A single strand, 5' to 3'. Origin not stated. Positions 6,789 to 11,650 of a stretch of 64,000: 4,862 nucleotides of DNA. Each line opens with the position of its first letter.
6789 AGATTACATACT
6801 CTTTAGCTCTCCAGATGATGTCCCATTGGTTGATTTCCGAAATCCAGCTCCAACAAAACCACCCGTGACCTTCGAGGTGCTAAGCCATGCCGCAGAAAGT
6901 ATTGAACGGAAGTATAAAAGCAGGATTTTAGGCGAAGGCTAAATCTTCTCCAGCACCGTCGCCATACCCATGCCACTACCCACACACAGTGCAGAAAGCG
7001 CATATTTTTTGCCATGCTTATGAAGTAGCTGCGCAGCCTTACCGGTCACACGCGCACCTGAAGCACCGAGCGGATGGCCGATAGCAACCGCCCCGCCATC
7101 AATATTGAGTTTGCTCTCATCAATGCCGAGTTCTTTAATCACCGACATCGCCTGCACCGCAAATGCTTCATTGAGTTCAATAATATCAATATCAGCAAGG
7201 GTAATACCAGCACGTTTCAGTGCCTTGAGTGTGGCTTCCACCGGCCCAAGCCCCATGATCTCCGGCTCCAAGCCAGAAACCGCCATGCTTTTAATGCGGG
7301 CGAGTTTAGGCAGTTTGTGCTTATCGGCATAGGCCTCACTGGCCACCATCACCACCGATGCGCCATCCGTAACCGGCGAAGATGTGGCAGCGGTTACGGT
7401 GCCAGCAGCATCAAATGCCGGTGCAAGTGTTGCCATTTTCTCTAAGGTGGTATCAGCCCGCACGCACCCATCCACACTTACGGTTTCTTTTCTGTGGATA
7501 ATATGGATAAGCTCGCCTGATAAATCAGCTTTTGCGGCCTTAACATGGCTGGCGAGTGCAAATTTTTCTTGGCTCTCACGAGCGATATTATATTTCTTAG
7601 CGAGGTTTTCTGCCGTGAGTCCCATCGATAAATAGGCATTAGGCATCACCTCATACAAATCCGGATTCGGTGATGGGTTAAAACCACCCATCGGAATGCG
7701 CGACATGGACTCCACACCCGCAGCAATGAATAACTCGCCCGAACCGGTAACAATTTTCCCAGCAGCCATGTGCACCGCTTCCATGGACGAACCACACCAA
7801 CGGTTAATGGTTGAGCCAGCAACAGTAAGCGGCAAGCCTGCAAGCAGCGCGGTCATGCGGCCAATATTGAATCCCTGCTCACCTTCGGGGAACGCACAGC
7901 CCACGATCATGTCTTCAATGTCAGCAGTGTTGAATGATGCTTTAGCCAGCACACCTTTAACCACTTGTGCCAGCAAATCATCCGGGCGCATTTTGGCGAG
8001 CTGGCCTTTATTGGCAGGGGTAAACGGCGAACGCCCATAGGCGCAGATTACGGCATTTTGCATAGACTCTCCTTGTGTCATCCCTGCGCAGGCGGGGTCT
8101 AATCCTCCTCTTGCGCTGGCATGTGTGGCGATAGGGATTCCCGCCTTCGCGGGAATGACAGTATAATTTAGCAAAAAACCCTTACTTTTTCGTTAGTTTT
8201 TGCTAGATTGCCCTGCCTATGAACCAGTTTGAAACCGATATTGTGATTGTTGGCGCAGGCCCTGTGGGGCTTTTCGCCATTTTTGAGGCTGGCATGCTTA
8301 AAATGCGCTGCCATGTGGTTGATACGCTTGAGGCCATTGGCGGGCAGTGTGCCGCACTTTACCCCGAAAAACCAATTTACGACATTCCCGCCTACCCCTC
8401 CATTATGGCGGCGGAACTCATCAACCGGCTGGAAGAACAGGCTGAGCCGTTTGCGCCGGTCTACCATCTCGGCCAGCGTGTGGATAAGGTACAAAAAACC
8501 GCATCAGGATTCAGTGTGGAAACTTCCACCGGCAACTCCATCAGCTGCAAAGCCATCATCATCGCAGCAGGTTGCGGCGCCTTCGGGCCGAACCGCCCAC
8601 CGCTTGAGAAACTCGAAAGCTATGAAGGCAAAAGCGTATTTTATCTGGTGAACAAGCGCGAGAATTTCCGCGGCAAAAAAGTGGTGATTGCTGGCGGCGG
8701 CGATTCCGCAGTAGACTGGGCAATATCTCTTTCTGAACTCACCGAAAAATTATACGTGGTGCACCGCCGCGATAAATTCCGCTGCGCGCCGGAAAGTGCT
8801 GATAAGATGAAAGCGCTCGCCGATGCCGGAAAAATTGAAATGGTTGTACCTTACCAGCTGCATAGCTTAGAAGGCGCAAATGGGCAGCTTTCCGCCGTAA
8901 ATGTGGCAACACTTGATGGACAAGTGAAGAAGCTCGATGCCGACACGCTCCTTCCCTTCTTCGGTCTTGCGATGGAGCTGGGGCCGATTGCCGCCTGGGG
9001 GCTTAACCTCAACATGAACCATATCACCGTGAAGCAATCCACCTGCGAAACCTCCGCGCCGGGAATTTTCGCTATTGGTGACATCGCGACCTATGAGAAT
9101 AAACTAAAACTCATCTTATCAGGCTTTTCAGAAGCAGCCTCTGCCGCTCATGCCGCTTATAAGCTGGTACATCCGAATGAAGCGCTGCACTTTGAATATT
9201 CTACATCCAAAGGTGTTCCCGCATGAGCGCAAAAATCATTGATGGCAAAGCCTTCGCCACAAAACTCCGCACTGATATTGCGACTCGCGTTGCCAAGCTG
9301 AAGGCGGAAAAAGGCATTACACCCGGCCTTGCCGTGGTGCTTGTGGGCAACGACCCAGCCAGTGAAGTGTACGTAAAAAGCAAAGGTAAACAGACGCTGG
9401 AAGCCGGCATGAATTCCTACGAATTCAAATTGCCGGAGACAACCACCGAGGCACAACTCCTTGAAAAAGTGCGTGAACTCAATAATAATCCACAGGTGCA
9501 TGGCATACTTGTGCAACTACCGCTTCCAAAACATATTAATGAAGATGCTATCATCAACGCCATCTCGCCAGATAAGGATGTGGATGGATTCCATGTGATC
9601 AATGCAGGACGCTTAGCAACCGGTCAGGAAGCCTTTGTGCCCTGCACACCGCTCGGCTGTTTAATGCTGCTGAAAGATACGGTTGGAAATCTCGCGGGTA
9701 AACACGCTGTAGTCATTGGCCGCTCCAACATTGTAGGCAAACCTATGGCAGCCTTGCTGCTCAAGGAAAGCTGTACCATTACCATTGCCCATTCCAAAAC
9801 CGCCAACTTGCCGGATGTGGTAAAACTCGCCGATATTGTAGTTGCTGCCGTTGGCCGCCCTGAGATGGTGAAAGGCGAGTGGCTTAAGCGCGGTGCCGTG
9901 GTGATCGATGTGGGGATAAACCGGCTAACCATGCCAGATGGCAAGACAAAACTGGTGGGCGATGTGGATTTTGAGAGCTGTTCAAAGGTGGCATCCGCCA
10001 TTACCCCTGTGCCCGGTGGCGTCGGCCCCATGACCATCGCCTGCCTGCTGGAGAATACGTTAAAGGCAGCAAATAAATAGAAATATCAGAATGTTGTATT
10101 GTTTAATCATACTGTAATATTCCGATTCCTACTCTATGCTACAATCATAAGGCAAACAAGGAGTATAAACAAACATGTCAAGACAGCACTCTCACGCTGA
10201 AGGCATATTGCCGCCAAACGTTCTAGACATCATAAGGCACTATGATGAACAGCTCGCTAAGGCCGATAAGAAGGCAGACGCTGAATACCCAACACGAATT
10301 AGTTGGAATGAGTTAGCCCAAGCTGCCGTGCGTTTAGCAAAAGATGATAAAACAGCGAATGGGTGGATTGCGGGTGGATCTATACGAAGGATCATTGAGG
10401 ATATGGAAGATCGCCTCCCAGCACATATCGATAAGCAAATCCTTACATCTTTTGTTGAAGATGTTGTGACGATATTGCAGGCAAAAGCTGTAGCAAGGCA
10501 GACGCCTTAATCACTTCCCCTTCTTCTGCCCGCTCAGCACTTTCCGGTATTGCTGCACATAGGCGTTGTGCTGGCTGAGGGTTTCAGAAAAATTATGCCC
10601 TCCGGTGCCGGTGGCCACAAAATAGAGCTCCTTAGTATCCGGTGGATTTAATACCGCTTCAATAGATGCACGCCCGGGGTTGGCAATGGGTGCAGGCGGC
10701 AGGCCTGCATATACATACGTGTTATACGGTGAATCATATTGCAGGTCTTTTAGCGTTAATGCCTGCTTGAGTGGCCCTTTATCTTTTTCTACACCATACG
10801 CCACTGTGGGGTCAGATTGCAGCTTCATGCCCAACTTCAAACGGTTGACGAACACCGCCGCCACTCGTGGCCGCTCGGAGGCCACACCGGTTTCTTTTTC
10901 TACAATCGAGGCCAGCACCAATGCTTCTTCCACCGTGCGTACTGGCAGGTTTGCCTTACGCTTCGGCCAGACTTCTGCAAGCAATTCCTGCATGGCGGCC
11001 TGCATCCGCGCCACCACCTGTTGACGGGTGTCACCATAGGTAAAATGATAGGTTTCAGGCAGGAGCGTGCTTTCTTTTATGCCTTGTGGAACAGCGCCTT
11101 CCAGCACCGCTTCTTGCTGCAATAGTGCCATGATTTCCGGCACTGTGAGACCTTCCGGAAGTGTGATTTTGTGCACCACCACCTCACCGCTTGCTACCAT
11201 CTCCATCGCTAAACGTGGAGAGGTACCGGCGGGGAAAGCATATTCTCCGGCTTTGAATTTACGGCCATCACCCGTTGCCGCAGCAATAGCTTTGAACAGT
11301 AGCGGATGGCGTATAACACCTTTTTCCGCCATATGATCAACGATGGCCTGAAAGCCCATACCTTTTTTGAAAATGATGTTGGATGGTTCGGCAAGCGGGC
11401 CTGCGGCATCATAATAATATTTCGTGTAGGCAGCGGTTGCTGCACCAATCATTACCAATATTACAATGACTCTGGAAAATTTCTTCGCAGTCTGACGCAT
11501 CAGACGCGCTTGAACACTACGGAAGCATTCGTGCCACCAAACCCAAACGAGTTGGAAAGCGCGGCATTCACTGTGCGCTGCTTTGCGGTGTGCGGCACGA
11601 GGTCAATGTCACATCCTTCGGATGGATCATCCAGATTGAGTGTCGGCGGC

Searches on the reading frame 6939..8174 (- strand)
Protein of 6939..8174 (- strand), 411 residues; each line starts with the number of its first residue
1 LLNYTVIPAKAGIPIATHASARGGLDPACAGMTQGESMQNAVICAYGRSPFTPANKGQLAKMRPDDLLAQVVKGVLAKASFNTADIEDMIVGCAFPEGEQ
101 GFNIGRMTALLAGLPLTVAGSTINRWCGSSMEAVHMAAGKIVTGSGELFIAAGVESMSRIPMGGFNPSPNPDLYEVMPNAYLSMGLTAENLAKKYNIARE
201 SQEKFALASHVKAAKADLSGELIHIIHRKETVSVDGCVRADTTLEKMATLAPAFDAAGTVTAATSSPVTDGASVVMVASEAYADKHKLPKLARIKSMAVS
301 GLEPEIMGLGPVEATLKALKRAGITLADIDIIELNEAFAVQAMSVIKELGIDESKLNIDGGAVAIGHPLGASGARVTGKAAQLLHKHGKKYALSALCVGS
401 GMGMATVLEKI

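Call 57: search_protein_families(library=pfam, proteins=[window:6939-8174:-], max_evalue=0.00001)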
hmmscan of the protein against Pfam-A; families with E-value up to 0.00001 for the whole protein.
window:6939-8174:- (411 aa): 3 families
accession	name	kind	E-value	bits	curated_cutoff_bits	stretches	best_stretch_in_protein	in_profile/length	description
PF00108.29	Thiolase_N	-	2.4e-58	198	26.4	1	42-280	2-259/260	Thiolase, N-terminal domain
PF02803.24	Thiolase_C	-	1.3e-45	154.4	27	1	290-410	3-123/123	Thiolase, C-terminal domain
PF22691.2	Thiolase_C_1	-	7.6e-06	26.2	28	0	312-351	21-60/144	Thiolase C-terminal domain-like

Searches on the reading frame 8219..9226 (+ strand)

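Call 57: search_protein_families(library=pfam, proteins=[window:8219-9226:+], max_evalue=0.00001)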
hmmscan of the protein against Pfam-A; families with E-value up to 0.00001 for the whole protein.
window:8219-9226:+ (335 aa): 4 families
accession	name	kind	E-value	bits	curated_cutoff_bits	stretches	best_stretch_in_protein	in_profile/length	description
PF07992.20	Pyr_redox_2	-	6.1e-28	98.5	26.1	1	7-298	2-283/291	Pyridine nucleotide-disulphide oxidoreductase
PF13738.12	Pyr_redox_3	-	1.2e-22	81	30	1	81-287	97-305/305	Pyridine nucleotide-disulphide oxidoreductase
PF00070.33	Pyr_redox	-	2.3e-11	44.5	22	1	154-229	1-79/82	Pyridine nucleotide-disulphide oxidoreductase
PF03486.20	HI0933_like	-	2.3e-09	37.5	50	0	63-120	107-165/244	HI0933-like protein Rossmann domain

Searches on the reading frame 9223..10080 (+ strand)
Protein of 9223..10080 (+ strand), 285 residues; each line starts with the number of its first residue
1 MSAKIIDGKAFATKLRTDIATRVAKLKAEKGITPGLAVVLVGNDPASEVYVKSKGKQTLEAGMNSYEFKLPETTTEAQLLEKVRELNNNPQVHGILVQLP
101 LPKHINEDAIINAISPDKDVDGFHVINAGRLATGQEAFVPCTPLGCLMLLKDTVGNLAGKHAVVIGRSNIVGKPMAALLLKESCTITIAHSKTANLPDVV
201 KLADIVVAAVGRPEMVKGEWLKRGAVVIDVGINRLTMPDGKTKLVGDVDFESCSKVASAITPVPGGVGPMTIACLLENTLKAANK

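Call 57: search_protein_families(library=pfam, proteins=[window:9223-10080:+], max_evalue=0.00001)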
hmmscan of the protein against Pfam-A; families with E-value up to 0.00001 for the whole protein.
window:9223-10080:+ (285 aa): 2 families
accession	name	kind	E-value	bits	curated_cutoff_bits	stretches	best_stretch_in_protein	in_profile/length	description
PF02882.25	THF_DHG_CYH_C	-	8.6e-69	230.4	27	1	124-284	1-157/160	Tetrahydrofolate dehydrogenase/cyclohydrolase, NAD(P)-binding domain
PF00763.28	THF_DHG_CYH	-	1.7e-44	151.2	32.8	1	6-121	1-115/115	Tetrahydrofolate dehydrogenase/cyclohydrolase, catalytic domain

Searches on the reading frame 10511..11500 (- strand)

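Call 57: search_protein_families(library=pfam, proteins=[window:10511-11500:-], max_evalue=0.00001)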
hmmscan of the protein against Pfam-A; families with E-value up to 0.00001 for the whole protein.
window:10511-11500:- (329 aa): 1 family
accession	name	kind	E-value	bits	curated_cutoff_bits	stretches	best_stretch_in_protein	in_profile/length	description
PF02618.21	YceG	-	5.9e-84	282.2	32.4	1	45-317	4-275/275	YceG-like family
